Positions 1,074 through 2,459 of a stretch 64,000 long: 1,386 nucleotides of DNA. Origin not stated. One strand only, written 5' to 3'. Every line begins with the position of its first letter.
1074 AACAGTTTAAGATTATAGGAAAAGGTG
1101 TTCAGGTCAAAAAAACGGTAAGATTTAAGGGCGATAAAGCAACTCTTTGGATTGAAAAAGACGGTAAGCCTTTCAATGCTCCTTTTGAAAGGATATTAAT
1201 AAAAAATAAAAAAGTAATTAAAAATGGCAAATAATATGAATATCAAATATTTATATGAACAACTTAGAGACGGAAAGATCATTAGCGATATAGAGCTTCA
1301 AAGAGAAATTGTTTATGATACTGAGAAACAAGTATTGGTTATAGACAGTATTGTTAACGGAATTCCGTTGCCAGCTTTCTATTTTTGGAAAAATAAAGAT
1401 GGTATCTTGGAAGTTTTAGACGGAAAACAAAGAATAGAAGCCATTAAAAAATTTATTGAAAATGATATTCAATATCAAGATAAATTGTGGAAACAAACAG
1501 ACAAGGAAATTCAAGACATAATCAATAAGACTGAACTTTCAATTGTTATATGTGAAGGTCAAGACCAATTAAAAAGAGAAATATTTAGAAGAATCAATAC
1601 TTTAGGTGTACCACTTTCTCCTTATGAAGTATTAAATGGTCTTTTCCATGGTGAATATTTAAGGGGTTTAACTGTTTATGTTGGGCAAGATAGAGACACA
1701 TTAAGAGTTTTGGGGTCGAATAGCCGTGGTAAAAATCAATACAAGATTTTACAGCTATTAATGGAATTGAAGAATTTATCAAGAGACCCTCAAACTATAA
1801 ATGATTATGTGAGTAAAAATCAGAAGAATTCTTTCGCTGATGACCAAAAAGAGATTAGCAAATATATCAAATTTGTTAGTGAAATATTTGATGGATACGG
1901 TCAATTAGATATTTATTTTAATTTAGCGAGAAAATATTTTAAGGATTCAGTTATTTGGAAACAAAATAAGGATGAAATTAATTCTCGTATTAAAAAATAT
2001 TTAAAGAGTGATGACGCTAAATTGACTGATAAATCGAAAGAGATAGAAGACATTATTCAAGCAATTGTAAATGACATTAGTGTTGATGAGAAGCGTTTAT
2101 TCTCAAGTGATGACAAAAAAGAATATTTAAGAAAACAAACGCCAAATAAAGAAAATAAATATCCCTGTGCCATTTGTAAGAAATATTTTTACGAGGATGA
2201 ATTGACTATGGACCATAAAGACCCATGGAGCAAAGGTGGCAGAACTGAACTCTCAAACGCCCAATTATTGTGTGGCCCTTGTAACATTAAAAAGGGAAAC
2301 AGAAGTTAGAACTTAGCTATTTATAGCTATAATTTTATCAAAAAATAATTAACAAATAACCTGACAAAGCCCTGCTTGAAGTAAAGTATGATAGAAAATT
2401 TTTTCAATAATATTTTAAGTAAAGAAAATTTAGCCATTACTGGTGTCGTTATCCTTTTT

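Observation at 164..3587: Co-directional module: NPPF adenine methyltransferase, DUF262-HNH nuclease and a membrane alpha/beta-hydrolase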

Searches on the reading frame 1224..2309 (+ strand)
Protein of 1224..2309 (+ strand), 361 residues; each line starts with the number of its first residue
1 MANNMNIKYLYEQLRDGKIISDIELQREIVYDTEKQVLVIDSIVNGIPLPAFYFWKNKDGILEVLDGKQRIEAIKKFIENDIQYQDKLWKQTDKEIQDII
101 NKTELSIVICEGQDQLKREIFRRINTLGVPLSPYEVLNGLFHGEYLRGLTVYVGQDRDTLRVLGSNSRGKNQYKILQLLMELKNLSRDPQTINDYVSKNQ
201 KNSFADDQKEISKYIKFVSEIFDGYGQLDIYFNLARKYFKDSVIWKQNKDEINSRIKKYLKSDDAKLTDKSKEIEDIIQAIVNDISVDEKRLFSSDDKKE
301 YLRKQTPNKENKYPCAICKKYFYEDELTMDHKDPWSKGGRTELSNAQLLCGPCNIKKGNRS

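Call 3: search_protein_families(library=pfam, proteins=[window:1224-2309:+], max_evalue=0.01)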
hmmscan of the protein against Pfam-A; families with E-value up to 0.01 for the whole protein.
window:1224-2309:+ (361 aa): 3 families
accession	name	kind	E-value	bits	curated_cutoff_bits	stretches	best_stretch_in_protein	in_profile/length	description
PF03235.19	GmrSD_N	-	3.5e-16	60.4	33.2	1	24-141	16-198/199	GmrSD restriction endonuclease, N-terminal domain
PF01844.29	HNH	-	3.6e-12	46.7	21.4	1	315-360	1-47/47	HNH endonuclease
PF14279.12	HNH_5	-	6.9e-11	42.4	27.5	1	315-360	1-46/56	HNH endonuclease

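Call 6: search_protein_families(library=padloc, proteins=[window:1224-2309:+], max_evalue=0.01)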
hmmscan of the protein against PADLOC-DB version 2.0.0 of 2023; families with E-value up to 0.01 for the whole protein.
window:1224-2309:+ (361 aa): 5 families
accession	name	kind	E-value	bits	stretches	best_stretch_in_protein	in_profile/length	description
PDLC03418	REase_II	-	4.5e-30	103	1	24-360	37-372/372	Type II restriction enzyme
PDLC03877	NsnA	-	5.4e-28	96.3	1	3-284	49-351/385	-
PDLC04027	PD-T4-2_A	-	1.3e-11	42.2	2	16-98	49-131/363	-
PDLC04151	HEC-05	-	0.0021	14.8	1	6-97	27-114/600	-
PDLC03478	REase_II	-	0.0097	13.7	0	310-358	107-159/219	Type II restriction enzyme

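Call 7: search_protein_families(library=ncbifam, proteins=[window:1224-2309:+], max_evalue=0.01)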
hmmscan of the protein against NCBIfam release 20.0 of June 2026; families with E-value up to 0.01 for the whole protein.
window:1224-2309:+ (361 aa): 1 family
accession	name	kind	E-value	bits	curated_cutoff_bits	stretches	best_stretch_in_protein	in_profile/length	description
NF040563.1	guided_IscB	equivalog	1.6e-06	27.4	175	1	309-360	189-238/314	RNA-guided endonuclease IscB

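Call 8: find_encoding_contigs(protein=window:1224-2309:+, flank=10000, max_places=6)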
Protein window:1224-2309:+ (361 aa): no gene with exactly this product is on record in the collection.

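Call 9: find_homologous_proteins(query=window:1224-2306:+, max_evalue=0.001)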
Query window:1224-2306:+ (361 aa): 813 proteins with E <= 0.001 among 4347 candidates; the best 120 are listed.
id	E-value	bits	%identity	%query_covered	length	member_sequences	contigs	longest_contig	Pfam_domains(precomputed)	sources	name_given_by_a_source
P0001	4.8e-229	777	97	100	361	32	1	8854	PF01844.30,PF14279.13,PF03235.20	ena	-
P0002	7.5e-217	737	92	99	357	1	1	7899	PF01844.30,PF14279.13,PF03235.20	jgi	jgi:5-methylcytosine-specific restriction endonuclease McrA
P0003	1.1e-215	733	91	100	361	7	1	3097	PF01844.30,PF14279.13,PF03235.20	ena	-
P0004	4.0e-215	731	90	100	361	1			PF01844.30,PF14279.13,PF03235.20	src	-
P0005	5.7e-215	731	91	99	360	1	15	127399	PF01844.30,PF14279.13,PF03235.20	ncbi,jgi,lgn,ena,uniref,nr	ncbi:MAG: hypothetical protein A2925_04775 [Candidatus Yanofskybacteria bacterium RIFCSPLOWO2_01_FUL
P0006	8.2e-214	727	91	99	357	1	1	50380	PF01844.30,PF14279.13,PF03235.20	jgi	-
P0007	8.4e-214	727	90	100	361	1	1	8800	PF01844.30,PF14279.13,PF03235.20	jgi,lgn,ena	-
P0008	1.3e-213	726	92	99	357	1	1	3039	PF01844.30,PF14279.13,PF03235.20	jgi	-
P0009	2.9e-210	715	89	100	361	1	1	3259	PF01844.30,PF14279.13,PF03235.20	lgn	-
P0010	1.2e-209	714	89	100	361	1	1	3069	PF01844.30,PF14279.13,PF03235.20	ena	-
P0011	1.6e-209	713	89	100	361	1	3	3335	PF01844.30,PF14279.13,PF03235.20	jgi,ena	-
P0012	2.0e-209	713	90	99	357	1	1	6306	PF01844.30,PF14279.13,PF03235.20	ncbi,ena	-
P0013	2.8e-209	712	89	99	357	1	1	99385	PF01844.30,PF14279.13,PF03235.20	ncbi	-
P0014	8.9e-209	711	88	100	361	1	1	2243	PF01844.30,PF14279.13,PF03235.20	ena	-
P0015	3.0e-208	709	90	99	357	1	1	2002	PF01844.30,PF14279.13,PF03235.20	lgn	-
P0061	7.9e-156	536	66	99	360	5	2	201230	PF01844.30,PF14279.13,PF03235.20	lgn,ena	-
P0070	4.4e-153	527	65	99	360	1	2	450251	PF01844.30,PF14279.13,PF03235.20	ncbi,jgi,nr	ncbi:MAG: DUF262 domain-containing protein [Actinobacteria bacterium]|nr:MAG: DUF262 domain-containi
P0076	7.5e-152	523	67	98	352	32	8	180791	PF01844.30,PF14279.13,PF03235.20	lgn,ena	-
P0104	1.1e-148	513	63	99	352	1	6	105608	PF01844.30,PF14279.13,PF03235.20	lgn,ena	-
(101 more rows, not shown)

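Call 10: find_encoding_contigs(protein=P0005, flank=6000, max_places=4)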
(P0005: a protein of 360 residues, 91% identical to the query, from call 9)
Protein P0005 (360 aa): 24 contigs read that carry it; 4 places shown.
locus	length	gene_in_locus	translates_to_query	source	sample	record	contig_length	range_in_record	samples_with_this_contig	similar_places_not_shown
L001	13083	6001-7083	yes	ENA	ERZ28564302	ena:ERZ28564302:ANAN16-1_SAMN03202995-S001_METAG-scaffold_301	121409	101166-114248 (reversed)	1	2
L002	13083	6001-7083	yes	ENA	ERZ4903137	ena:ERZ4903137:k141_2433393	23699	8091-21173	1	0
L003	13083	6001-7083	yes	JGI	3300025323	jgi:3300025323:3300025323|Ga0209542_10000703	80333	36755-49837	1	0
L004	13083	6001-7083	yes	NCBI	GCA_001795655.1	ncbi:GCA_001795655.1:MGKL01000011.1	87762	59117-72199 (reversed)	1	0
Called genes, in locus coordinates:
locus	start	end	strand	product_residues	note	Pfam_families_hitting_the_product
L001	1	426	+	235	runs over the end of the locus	-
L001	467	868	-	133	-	-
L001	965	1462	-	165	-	-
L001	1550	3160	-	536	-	PF00089:Trypsin, PF13365:Trypsin_2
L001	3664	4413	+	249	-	PF00872:Transposase_mut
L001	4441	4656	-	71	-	-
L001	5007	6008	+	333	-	PF13651:EcoRI_methylase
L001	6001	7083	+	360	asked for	PF03235:GmrSD_N, PF01844:HNH, PF14279:HNH_5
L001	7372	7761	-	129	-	-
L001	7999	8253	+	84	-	-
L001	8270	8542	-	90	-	PF00453:Ribosomal_L20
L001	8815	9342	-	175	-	PF05198:IF3_N, PF00707:IF3_C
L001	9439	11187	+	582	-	PF00072:Response_reg, PF00437:T2SSE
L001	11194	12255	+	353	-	PF00482:T2SSF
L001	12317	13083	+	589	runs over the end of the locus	PF07963:N_methyl (weak), PF13620:CarboxypepD_reg (faint)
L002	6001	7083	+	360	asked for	PF03235:GmrSD_N, PF01844:HNH, PF14279:HNH_5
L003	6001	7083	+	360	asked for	PF03235:GmrSD_N, PF01844:HNH, PF14279:HNH_5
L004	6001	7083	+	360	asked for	PF03235:GmrSD_N, PF01844:HNH, PF14279:HNH_5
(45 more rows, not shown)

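Call 11: find_encoding_contigs(protein=P0070, flank=6000, max_places=3)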
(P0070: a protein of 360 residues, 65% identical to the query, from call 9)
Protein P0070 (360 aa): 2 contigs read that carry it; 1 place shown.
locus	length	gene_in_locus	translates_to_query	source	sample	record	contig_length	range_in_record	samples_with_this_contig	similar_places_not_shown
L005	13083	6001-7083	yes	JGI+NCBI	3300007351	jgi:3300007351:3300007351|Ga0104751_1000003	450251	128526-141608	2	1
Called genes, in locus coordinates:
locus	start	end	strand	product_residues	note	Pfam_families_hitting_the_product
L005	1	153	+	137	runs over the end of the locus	-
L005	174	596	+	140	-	-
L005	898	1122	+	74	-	PF01527:HTH_Tnp_1 (weak)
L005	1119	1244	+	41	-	-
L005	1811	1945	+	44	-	-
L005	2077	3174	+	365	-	PF00069:Pkinase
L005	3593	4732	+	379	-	PF07719:TPR_2 (faint), PF13428:TPR_14 (faint), PF14559:TPR_19 (faint)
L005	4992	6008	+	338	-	PF13651:EcoRI_methylase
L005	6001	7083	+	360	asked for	PF03235:GmrSD_N, PF01844:HNH, PF14279:HNH_5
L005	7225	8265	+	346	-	-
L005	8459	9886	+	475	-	PF02754:CCG, PF13237:Fer4_10 (weak), PF13534:Fer4_17 (faint), PF13183:Fer4_8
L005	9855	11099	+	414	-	PF00310:GATase_2 (weak), PF13522:GATase_6 (weak)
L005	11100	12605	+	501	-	PF13237:Fer4_10 (weak), PF14697:Fer4_21, PF00037:Fer4 (weak), PF04898:Glu_syn_central (weak), PF01645:Glu_synthase, PF04898:Glu_syn_central, PF00478:IMPDH (weak), PF01070:FMN_dh (weak), +3 more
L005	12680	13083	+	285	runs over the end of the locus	PF01493:GXGXG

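Call 12: find_encoding_contigs(protein=P0001, flank=8000, max_places=3)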
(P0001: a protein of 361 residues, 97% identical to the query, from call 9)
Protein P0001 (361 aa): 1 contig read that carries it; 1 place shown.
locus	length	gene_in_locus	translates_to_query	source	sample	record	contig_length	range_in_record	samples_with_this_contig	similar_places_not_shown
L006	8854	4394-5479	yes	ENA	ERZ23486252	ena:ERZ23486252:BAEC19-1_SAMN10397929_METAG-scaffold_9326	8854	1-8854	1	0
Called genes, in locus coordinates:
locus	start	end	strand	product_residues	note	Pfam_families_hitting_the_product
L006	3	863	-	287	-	?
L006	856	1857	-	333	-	PF00676:E1_dh, PF02775:TPP_enzyme_C (weak), PF13292:DXP_synthase_N (weak), PF00456:Transketolase_N (weak)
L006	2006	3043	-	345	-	PF08240:ADH_N, PF16912:Glu_dehyd_C, PF00107:ADH_zinc_N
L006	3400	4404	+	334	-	PF13651:EcoRI_methylase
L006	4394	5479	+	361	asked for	PF03235:GmrSD_N, PF01844:HNH, PF14279:HNH_5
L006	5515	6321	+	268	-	PF13365:Trypsin_2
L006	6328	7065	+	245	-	PF05066:HARE-HTH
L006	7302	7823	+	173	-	-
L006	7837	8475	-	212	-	PF18306:LDcluster4, PF03641:Lysine_decarbox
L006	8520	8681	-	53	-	PF04945:YHS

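Call 13: find_related_loci(query=window:1224-2306:+, collection=genome_contigs, flank=6000)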
Query window:1224-2306:+ (361 aa) in genome_contigs; peptide patterns used: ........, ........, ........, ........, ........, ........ (x = any residue, [..] = any of these).
92 stretches matched a pattern; 10 encode a relative of the query (tblastn E <= 1e-3); 10 distinct loci.
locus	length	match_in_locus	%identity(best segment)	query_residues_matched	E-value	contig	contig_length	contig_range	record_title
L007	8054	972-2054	93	1-361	0e+0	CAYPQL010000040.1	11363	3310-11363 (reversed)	MAG TPA_asm: uncultured Candidatus Saccharibacteria bacterium isolate SRP256446_co1_206 genome assembly, contig: NODE_28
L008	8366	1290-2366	91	3-361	0e+0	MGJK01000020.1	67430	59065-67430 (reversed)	MAG: Candidatus Yanofskybacteria bacterium RIFCSPHIGHO2_01_FULL_44_24 rifcsphigho2_01_scaffold_938, whole genome shotgun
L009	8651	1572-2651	89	2-361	0e+0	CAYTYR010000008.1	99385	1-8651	MAG TPA_asm: uncultured Clostridia bacterium isolate binchicken_co220_96 genome assembly, contig: NODE_86_length_99385_c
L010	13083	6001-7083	88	1-361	0e+0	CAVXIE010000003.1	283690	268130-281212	MAG: Candidatus Staskawiczbacteria bacterium isolate MFD03044.bin.2.105 genome assembly, contig: contig_49098, whole gen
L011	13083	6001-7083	87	1-361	0e+0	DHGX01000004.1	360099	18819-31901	MAG TPA_asm: Patescibacteria group bacterium UBA4787 UBA4787_contig_3128, whole genome shotgun sequence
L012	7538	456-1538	86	1-361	0e+0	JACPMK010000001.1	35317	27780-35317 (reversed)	MAG: Candidatus Wildermuthbacteria bacterium isolate NC_groundwater_547_Ag_S-0.1um_45_20 S35_SO-1_scaffold_307254, whole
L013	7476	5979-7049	85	3-360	0e+0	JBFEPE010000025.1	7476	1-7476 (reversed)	MAG: Candidatus Paceibacteria bacterium isolate Mix_mud04.2021.02.65 k141_1225834_length_7476_cov_36.7108, whole genome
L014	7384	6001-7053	82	10-360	0e+0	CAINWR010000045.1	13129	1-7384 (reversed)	MAG: Candidatus Staskawiczbacteria bacterium isolate LaPlata-a_bin-0908 genome assembly, contig: bin-0908:45/77, whole g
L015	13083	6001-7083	86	1-361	0e+0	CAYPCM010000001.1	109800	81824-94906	MAG TPA_asm: uncultured Candidatus Saccharibacteria bacterium isolate SRP269290_co2_445 genome assembly, contig: NODE_10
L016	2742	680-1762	83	1-361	1e-92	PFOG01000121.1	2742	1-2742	MAG: Candidatus Portnoybacteria bacterium CG_4_10_14_0_2_um_filter_44_20 CG_4_10_14_0.2_scaffold_23661_c, whole genome s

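Call 14: search_solved_structures(query=window:1224-2306:+, max_evalue=0.01)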
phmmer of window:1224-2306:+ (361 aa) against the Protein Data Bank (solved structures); distinct sequences matched with E-value up to 0.01: 1.
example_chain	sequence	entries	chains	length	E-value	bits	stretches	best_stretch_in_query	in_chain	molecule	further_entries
4h9d_A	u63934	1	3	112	0.00022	23.5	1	287-357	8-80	HNH endonuclease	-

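Call 22: search_dna_similar(query=window:1224-2306:+, collection=plasmids, mode=protein, max_rows=25)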
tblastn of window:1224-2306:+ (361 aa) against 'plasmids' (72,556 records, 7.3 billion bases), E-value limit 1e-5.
Records with a match: 140; places in all: 142; records where one place covers at least 80% of the query: 40.
Best place of each record, by identity: <60% 140.
By first word of the organism name: Enterococcus 20; Escherichia 18; Salmonella 10; Acinetobacter 7; Klebsiella 5; Rhodococcus 4; Psychrobacter 4; Apilactobacillus 3; Variovorax 3; Burkholderia 3; and 52 more.
By predicted mobility (MOB-suite, as given by PLSDB): conjugative 62; non-mobilizable 59; mobilizable 19.
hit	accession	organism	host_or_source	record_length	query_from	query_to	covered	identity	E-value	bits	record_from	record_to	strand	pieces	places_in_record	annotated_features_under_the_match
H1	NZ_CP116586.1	Enterococcus dispar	Bos taurus,whole organism,fecal sample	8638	17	357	94%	30.7%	3e-25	114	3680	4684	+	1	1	DUF262 domain-containing protein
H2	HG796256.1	uncultured bacterium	-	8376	26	360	93%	30.4%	5e-30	128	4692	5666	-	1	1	CDS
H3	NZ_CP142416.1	Enterococcus faecium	Bovine,milk sample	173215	17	360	95%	29.1%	2e-27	121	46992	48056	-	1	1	DUF262 domain-containing protein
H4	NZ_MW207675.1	Enterococcus faecium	-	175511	17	360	95%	29.1%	2e-27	121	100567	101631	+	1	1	DUF262 domain-containing protein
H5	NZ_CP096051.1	Enterococcus faecium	piglet,cell culture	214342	17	360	95%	29.1%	2e-27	121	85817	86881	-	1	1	DUF262 domain-containing protein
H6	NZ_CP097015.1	Enterococcus faecium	whole organism,pet food (BARF)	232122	17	360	95%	29.1%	2e-27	121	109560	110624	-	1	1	DUF262 domain-containing protein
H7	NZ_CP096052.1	Enterococcus faecium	nursery pig,cell culture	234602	17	360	95%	29.1%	2e-27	121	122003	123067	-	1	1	DUF262 domain-containing protein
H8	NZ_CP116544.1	Enterococcus faecium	Bos taurus,whole organism,fecal sample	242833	17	360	95%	29.1%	2e-27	121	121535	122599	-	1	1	DUF262 domain-containing protein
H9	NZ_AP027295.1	Enterococcus faecium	Bacteria,excrement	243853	17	360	95%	29.1%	2e-27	121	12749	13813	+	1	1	DUF262 domain-containing protein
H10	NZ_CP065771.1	Enterococcus faecium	Homo sapiens,Digestive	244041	17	360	95%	29.1%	2e-27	121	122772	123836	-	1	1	DUF262 domain-containing protein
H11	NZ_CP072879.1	Enterococcus faecium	stream/river surface water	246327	17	360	95%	29.1%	2e-27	121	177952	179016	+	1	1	DUF262 domain-containing protein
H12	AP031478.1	Moraxella osloensis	Homo sapiens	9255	17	360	95%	28.5%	7e-26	116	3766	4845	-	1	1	hypothetical protein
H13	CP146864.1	Pediococcus pentosaceus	-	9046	17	359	95%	28.3%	1e-21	103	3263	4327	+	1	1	DUF262 domain-containing protein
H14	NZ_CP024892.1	Rhodococcus ruber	cell culture,activated sludge from ...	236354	16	360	96%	27.6%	2e-23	108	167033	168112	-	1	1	DUF262 domain-containing protein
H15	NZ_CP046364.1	Macrococcoides canis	dog,swabs,ear infection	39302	17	358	95%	27.8%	3e-25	114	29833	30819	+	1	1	DUF262 domain-containing protein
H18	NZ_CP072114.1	Yimella sp. cx-51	Procambus clarkii,intestinal contents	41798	16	360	96%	27.1%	9e-26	115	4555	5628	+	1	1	DUF262 domain-containing protein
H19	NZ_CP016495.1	Lactiplantibacillus pentosus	bacteria,olive fermentation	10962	26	360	93%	27.9%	1e-21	103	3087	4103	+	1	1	DUF262 domain-containing protein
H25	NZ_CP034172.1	Chryseobacterium taklimakanense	Homo sapiens,Blood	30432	26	350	90%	28.0%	1e-24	112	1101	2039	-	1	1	DUF262 domain-containing protein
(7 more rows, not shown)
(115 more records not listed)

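Call 23: search_dna_similar(query=window:1224-2306:+, collection=phages, mode=protein, max_rows=25)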
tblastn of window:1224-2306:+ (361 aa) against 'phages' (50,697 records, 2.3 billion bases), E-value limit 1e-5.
Records with a match: 64; places in all: 64; records where one place covers at least 80% of the query: 4.
Best place of each record, by identity: <60% 64.
By first word of the organism name: Escherichia 43; Enterobacteria 5; Vibrio 4; Shigella 4; Bacteriophage 2; Flavobacterium 2; Krischvirus 2; Phage 1; Ralstonia 1.
By host as written in the record: Escherichia coli 18; - 10; Escherichia coli str. K-12 substr. MG1655 6; Flavobacterium sp. LMO6 2; Escherichia coli O157:H7 2; Escherichia coli O104:H4 2; Escherichia coli B 2; Escherichia coli K-12 (F+) 2; and 18 more.
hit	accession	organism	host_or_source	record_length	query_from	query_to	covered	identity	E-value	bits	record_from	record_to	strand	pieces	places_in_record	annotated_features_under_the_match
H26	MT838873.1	Bacteriophage sp.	human fecal samples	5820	16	360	96%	28.8%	5e-28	120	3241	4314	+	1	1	record has no annotation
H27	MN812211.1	Flavobacterium phage vB_FspS_laban6-1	Flavobacterium sp. LMO6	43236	16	360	96%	27.2%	6e-24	109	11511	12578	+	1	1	HNH endonuclease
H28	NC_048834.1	Flavobacterium phage vB_FspS_laban6-1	Flavobacterium sp. LMO6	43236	16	360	96%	27.2%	6e-24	109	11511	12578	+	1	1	DUF262 domain-containing protein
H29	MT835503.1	Bacteriophage sp.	human fecal samples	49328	17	359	95%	25.7%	1e-25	114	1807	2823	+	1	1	record has no annotation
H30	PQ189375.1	Vibrio phage 10N.286.55.C7_PE004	Vibrio cyclitrophicus 10N.286.55.C7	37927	24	250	63%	21.3%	6e-6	54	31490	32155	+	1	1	hypothetical protein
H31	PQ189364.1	Vibrio phage 10N.286.55.A5_PE003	Vibrio cyclitrophicus 10N.286.55.A5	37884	24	250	63%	20.8%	6e-6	54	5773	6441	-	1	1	hypothetical protein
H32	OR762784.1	Vibrio phage L9-1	Vibrio sp.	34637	7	166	44%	27.1%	9e-8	60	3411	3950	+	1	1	hypothetical protein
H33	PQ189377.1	Vibrio phage 10N.286.55.E6_PE002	Vibrio cyclitrophicus 10N.286.55.E6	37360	7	155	41%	27.1%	2e-7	59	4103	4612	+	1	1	hypothetical protein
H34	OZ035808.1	Krischvirus RB49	-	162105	10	132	34%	30.8%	3e-6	55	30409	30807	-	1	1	record has no annotation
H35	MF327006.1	Shigella phage Sf20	Shigella boydii; Shigella flexneri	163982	10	132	34%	30.8%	3e-6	55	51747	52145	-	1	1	hypothetical protein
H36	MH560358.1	Escherichia virus KFS-EC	Escherichia coli O157:H7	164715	10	132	34%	30.8%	3e-6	55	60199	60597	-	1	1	hypothetical protein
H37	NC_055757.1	Escherichia virus KFS-EC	Escherichia coli O157:H7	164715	10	132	34%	30.8%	3e-6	55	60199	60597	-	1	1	hypothetical protein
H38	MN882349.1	Escherichia phage Ec_Makalu_003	Escherichia coli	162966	10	132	34%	30.8%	3e-6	55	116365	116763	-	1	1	hypothetical protein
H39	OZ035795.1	Krischvirus LF73P4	-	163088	10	132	34%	30.8%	3e-6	55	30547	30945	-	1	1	record has no annotation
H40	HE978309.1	Enterobacteria phage GEC-3S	Escherichia coli O104:H4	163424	10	132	34%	30.8%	3e-6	55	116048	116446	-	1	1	hypothetical protein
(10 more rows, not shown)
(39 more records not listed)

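Call 24: get_annotated_region(hit=H1, flank=4000)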
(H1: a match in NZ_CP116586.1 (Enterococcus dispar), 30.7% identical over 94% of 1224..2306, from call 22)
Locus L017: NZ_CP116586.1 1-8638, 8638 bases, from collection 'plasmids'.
description: Enterococcus dispar strain K205-4b plasmid pK205-4b-C, complete sequence
organism: Enterococcus dispar (NCBI taxid 44009)
taxonomy: Bacteria; Bacillota; Bacilli; Lactobacillales; Enterococcaceae; Enterococcus; Enterococcus dispar
host: -; source: Bos taurus,whole organism,fecal sample; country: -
typing (MOB-suite, as given by PLSDB): non-mobilizable
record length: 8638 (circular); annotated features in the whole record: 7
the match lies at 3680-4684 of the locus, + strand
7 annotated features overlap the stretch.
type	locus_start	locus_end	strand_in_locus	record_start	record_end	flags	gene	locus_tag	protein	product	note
CDS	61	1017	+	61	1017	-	-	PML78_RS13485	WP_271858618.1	adenine-specific methyltransferase EcoRI family protein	-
predicted_resistance_gene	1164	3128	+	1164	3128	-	optrA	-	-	ABC-F type ribosomal protection protein OptrA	predicted by amrfinderplus; class PHENICOL/OXAZOLIDINONE; identity 96.95%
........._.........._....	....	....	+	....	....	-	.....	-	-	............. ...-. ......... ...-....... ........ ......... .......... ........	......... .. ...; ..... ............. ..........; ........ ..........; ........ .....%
CDS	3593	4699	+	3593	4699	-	-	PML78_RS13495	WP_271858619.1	DUF262 domain-containing protein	-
CDS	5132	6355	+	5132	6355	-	mobV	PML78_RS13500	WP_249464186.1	MobV family relaxase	GO:0006310 - DNA recombination [Evidence IEA]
CDS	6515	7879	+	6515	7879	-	-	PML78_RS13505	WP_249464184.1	winged helix-turn-helix transcriptional regulator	-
CDS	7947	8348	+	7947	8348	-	-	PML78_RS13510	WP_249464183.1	hypothetical protein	-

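Call 25: get_annotated_region(hit=H12, flank=4000)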
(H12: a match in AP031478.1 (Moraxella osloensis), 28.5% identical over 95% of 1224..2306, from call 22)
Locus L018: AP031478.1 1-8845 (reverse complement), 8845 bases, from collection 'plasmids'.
description: Moraxella osloensis NBRC 115781 plasmid pSKB0120-6 DNA, complete sequence
organism: Moraxella osloensis (NCBI taxid 34062)
taxonomy: Bacteria; Pseudomonadota; Gammaproteobacteria; Moraxellales; Moraxellaceae; Moraxella; Moraxella osloensis
host: -; source: Homo sapiens; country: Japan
typing (MOB-suite, as given by PLSDB): non-mobilizable
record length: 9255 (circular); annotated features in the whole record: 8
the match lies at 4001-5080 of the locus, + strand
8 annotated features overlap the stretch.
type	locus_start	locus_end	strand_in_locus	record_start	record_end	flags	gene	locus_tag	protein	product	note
CDS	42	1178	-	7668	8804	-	-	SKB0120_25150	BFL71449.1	hypothetical protein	-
CDS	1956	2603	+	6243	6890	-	-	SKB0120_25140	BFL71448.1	hypothetical protein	-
CDS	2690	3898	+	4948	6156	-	-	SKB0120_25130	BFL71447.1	adenine-specific methyltransferase EcoRI family protein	-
CDS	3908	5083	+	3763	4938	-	-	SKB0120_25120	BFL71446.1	hypothetical protein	-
CDS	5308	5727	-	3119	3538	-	-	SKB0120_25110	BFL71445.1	hypothetical protein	-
CDS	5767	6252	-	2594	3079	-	-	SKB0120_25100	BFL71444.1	hypothetical protein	-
CDS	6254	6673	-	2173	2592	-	-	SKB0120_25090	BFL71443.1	hypothetical protein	-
CDS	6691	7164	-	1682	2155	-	-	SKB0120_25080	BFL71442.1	hypothetical protein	-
